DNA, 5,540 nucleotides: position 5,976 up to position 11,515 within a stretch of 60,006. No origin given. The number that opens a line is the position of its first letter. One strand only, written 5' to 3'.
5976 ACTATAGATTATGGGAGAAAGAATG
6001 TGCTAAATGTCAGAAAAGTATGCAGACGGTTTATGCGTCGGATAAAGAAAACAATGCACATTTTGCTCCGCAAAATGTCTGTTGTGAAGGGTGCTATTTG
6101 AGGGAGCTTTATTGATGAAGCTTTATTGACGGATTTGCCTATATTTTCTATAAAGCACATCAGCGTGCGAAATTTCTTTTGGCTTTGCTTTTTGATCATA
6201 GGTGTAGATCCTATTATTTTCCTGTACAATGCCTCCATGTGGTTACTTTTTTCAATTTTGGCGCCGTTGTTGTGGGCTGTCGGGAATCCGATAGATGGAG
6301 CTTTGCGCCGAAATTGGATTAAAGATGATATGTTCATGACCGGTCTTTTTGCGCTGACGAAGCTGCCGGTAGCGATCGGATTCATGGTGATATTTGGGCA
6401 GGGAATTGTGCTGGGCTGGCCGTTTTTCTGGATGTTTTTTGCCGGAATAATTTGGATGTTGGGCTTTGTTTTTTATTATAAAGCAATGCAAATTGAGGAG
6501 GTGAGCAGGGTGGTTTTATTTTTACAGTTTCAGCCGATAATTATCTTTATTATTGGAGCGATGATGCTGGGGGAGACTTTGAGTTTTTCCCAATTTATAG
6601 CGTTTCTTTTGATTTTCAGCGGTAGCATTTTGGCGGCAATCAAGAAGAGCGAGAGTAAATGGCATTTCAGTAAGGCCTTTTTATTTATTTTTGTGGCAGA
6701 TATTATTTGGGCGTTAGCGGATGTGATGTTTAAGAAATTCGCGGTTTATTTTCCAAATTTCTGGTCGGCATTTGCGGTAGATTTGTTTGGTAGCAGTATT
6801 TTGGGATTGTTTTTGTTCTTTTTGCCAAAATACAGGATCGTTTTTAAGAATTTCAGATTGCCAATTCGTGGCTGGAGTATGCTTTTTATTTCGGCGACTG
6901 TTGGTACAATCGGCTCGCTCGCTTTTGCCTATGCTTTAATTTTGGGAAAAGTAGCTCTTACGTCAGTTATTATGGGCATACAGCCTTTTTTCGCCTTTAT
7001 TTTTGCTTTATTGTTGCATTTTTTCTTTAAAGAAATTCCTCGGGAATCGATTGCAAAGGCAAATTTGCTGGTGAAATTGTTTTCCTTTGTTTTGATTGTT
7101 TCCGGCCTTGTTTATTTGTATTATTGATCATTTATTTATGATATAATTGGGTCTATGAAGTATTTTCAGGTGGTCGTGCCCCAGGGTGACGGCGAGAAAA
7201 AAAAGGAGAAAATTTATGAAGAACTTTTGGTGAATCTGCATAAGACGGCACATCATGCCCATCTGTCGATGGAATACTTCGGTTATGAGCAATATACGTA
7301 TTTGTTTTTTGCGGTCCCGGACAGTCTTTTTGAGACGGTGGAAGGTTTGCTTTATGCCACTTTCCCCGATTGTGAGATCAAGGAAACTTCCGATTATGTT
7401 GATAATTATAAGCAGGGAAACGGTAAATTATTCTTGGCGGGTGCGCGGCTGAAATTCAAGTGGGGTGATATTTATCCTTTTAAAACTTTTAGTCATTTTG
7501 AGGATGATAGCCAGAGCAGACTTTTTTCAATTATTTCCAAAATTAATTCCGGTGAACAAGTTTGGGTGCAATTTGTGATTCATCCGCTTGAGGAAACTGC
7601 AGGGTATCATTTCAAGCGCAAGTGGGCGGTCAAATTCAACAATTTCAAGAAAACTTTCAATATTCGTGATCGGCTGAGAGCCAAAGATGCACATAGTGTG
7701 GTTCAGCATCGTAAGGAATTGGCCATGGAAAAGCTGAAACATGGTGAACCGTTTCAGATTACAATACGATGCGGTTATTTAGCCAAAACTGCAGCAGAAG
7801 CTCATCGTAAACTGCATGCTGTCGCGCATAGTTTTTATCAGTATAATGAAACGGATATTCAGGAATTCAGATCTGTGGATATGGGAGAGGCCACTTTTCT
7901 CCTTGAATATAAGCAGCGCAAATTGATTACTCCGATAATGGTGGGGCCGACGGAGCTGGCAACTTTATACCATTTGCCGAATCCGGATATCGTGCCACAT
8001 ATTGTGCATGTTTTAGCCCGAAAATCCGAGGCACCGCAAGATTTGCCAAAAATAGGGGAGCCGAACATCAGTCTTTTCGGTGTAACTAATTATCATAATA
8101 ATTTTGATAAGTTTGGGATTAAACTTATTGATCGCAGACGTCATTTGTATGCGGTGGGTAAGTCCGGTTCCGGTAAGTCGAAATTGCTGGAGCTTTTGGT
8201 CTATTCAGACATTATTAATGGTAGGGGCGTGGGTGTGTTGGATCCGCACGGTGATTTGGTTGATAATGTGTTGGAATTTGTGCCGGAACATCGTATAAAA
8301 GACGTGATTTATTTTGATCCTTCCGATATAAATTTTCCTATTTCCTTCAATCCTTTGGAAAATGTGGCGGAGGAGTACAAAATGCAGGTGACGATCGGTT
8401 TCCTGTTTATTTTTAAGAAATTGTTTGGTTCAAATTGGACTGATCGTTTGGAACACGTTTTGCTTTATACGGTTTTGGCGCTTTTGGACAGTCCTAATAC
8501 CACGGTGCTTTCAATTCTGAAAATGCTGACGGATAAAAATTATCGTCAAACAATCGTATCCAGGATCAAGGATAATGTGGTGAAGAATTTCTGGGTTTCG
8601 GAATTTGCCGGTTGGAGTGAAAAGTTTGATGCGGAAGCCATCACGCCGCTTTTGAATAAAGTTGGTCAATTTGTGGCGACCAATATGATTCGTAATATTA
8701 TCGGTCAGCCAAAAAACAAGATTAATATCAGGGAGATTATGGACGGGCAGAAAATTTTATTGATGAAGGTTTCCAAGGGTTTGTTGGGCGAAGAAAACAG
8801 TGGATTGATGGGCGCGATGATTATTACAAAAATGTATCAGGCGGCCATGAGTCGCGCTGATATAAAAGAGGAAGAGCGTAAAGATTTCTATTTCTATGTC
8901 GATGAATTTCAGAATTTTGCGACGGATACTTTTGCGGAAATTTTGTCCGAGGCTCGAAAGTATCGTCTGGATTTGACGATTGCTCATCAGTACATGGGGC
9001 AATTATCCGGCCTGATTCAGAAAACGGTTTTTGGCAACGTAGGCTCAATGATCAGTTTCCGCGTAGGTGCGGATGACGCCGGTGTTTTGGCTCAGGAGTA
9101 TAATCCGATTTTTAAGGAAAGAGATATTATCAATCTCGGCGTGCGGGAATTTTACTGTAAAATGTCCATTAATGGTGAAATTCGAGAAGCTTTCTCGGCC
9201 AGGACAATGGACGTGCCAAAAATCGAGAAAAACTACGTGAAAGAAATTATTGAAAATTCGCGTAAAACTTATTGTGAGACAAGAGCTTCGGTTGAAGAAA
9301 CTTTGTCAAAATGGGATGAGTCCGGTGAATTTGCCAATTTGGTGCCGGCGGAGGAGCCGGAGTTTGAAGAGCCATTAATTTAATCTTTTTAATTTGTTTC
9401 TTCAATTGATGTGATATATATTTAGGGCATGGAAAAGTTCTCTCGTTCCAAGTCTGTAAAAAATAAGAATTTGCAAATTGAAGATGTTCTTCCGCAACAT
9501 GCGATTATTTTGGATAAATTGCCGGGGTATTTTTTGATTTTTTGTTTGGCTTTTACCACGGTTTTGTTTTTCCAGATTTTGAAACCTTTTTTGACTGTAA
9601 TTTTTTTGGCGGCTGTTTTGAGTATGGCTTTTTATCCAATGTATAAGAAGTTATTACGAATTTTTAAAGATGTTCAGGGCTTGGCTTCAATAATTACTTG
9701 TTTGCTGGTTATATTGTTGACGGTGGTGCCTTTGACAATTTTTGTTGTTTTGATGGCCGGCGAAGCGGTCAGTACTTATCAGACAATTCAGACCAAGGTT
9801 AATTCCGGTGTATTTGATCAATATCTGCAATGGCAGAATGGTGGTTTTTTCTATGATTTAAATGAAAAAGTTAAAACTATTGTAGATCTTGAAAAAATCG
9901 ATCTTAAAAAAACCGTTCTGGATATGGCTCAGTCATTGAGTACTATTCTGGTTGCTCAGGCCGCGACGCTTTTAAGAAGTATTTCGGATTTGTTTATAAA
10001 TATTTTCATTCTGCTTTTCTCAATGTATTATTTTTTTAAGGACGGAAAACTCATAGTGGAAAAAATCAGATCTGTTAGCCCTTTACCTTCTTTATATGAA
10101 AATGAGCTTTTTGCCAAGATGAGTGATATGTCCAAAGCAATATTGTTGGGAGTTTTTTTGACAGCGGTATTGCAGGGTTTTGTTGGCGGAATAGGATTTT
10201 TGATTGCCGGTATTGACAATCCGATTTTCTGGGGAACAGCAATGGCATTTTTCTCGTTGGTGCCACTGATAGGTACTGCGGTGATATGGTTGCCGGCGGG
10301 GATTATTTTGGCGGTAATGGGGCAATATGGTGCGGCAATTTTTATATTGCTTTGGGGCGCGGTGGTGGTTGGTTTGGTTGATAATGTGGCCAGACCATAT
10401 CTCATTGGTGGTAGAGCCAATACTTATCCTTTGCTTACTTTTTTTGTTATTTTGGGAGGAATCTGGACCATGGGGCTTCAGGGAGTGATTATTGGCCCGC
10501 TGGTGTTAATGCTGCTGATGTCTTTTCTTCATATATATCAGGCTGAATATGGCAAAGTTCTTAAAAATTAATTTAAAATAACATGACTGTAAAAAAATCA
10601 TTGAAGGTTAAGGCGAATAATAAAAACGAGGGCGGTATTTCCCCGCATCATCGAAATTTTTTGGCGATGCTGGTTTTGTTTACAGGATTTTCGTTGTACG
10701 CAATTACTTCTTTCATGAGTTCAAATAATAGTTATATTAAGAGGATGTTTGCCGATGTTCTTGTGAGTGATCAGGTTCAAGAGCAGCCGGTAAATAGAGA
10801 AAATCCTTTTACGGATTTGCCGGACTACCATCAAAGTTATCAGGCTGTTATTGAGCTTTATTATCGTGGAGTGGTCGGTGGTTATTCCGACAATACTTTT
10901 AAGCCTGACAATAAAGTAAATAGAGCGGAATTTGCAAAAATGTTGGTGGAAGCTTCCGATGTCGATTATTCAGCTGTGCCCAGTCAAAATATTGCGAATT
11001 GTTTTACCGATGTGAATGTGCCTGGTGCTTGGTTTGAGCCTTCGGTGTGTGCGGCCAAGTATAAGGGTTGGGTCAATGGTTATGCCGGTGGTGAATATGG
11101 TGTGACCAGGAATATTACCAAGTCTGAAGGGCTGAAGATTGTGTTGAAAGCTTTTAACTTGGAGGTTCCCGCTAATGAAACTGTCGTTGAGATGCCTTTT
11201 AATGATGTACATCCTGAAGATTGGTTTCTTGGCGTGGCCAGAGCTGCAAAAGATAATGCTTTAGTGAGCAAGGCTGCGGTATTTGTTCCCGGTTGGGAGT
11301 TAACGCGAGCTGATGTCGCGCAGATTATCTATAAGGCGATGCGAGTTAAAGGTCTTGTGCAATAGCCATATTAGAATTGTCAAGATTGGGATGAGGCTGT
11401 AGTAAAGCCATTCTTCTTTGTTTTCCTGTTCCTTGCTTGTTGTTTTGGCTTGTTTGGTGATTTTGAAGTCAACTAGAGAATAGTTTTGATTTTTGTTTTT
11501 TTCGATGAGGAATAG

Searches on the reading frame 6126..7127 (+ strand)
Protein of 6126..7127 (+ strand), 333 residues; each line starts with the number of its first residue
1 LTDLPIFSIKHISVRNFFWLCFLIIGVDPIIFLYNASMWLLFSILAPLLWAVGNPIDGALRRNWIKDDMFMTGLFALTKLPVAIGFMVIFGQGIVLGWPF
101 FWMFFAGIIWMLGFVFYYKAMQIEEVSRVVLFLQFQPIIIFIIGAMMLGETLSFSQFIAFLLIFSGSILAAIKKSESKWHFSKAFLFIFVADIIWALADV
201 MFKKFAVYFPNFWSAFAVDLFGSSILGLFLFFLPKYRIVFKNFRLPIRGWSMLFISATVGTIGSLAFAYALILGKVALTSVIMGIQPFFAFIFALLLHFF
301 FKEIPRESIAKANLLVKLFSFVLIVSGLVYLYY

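Call 72: search_protein_families(library=pfam, proteins=[window:6126-7127:+], max_evalue=0.001)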
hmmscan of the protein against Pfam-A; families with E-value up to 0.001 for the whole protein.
window:6126-7127:+ (333 aa): 1 family
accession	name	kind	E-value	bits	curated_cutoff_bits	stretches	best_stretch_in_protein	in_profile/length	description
PF00892.27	EamA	-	3e-14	53.9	28.2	2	38-170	2-133/135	EamA-like transporter family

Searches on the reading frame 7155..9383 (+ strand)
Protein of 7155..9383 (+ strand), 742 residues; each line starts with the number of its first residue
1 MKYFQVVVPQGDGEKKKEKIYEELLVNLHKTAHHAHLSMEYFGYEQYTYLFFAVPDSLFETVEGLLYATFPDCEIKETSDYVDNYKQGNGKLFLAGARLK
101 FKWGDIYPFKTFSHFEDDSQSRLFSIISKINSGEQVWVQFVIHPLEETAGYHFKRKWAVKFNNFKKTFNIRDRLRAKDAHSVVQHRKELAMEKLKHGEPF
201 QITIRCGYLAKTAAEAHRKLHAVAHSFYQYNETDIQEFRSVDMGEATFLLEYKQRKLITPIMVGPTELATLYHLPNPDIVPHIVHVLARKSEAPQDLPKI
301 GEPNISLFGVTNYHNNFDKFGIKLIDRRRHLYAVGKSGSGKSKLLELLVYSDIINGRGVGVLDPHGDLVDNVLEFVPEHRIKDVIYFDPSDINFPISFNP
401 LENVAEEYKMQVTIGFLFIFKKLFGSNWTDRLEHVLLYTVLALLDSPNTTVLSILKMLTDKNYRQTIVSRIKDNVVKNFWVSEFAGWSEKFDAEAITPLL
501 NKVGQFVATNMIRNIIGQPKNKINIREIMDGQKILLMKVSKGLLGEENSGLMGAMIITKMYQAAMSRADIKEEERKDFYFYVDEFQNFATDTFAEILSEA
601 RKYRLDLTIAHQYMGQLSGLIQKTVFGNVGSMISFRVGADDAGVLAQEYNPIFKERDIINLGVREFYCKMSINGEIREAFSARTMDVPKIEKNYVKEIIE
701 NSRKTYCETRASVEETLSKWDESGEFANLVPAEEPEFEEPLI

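Call 72: search_protein_families(library=pfam, proteins=[window:7155-9383:+], max_evalue=0.001)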
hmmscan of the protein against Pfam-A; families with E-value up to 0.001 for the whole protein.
window:7155-9383:+ (742 aa): 3 families
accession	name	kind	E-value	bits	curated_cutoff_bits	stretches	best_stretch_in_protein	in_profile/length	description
PF02534.20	T4SS-DNA_transf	-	1e-05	25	20.1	0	557-621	282-348/468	Type IV secretory system Conjugative DNA transfer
PF12696.13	TraG-D_C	-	0.0004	20.8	22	1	578-636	2-65/126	TraM recognition site of TraD and TraG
PF01935.23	DUF87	-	0.00056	20.5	23.2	0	328-390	23-82/220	Helicase HerA, central domain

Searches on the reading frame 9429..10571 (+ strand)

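Call 72: search_protein_families(library=pfam, proteins=[window:9429-10571:+], max_evalue=0.001)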
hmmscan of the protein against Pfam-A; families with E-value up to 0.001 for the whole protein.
window:9429-10571:+ (380 aa): 1 family
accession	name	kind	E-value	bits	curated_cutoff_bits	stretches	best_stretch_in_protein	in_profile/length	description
PF01594.21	AI-2E_transport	-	3e-43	148.7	34.3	1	36-370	3-326/327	AI-2E family transporter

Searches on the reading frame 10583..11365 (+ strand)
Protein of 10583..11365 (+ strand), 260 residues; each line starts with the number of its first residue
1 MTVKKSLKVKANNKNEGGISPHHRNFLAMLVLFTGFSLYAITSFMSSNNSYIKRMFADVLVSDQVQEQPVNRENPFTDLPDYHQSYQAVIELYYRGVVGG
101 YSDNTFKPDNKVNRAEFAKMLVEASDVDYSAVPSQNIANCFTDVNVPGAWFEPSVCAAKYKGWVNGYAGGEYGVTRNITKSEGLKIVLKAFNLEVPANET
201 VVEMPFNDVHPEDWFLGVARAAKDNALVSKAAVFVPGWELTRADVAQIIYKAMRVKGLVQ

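Call 72: search_protein_families(library=pfam, proteins=[window:10583-11365:+], max_evalue=0.001)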
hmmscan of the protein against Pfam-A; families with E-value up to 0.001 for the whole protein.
window:10583-11365:+ (260 aa): 1 family
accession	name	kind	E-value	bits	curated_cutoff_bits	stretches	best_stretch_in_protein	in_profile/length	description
PF00395.25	SLH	-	8.3e-23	80.5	20.8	2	75-118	1-44/44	S-layer homology domain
